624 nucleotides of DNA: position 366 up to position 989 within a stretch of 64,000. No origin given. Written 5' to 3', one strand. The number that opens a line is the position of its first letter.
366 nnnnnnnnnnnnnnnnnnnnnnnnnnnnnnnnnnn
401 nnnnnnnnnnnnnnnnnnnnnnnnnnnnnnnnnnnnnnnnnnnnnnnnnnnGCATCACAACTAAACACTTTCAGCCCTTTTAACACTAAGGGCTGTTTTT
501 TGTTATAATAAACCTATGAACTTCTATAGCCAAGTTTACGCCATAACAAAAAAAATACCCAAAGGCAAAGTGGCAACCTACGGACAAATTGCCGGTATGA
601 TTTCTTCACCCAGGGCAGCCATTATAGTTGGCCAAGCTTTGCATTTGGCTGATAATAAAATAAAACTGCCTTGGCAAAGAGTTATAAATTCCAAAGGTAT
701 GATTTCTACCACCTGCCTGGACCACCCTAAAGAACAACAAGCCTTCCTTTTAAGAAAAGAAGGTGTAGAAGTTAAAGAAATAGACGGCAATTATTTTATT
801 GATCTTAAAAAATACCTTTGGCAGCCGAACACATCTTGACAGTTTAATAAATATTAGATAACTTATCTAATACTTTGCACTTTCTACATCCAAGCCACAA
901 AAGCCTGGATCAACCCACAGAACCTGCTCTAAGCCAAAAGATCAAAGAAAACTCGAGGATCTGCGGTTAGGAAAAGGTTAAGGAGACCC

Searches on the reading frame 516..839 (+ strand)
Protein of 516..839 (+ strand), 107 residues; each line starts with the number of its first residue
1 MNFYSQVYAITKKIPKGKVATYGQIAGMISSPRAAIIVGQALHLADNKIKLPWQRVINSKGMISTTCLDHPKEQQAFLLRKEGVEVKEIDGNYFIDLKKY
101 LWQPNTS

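Call 47: find_encoding_contigs(protein=window:516-839:+, flank=10000, max_places=3)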
Protein window:516-839:+ (107 aa): 15 contigs read that carry it; 3 places shown.
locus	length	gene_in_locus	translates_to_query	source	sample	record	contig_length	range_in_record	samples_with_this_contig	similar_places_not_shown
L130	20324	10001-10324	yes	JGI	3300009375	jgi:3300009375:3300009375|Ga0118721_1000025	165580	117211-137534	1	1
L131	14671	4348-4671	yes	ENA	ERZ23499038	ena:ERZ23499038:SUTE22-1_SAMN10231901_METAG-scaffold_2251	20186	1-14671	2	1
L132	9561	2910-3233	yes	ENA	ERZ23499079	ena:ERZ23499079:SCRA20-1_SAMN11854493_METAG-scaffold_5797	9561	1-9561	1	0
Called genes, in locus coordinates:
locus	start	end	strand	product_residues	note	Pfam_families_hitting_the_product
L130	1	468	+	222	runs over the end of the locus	PF01746:tRNA_m1G_MT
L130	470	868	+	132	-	PF05014:Nuc_deoxyrib_tr, PF15891:Nuc_deoxyri_tr2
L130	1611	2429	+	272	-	-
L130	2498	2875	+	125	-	-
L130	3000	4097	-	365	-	PF01950:FBPase_3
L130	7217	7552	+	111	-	-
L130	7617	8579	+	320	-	PF01699:Na_Ca_ex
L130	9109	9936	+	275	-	PF01048:PNP_UDP_1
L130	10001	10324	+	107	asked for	PF01035:DNA_binding_1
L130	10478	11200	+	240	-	-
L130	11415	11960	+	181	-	-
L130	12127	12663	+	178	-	-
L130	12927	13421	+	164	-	PF00857:Isochorismatase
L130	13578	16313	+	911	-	PF02739:5_3_exonuc_N, PF01367:5_3_exonuc, PF01612:DNA_pol_A_exo1, PF22619:DNA_polI_exo1, PF00476:DNA_pol_A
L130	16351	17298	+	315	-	PF21694:DNA_pol3_delta_C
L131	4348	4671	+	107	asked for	PF01035:DNA_binding_1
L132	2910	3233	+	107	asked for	PF01035:DNA_binding_1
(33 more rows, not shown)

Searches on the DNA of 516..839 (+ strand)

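Call 51: search_rna_families(sources=[L130, L133], threshold=gathering)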
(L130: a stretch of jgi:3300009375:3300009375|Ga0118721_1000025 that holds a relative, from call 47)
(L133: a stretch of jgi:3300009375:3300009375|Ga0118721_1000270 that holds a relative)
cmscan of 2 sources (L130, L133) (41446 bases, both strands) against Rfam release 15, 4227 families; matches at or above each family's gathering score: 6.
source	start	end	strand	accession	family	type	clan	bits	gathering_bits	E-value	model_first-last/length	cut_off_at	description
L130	4641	6127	+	RF00177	SSU_rRNA_bacteria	Gene; rRNA;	CL00111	1461.5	50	0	1-1533/1533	no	Bacterial small subunit ribosomal RNA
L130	6429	6502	+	RF00005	tRNA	Gene; tRNA;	CL00001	76.3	29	3.7e-15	1-71/71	no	tRNA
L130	8642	8715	+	RF00005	tRNA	Gene; tRNA;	CL00001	70.3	29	1.7e-13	1-71/71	no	tRNA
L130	6884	6955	+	RF00005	tRNA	Gene; tRNA;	CL00001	70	29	2e-13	1-71/71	no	tRNA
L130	12738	12809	-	RF00005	tRNA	Gene; tRNA;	CL00001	65.4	29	3.8e-12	1-71/71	no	tRNA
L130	8914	8985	+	RF00005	tRNA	Gene; tRNA;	CL00001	61.1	29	5.7e-11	1-71/71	no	tRNA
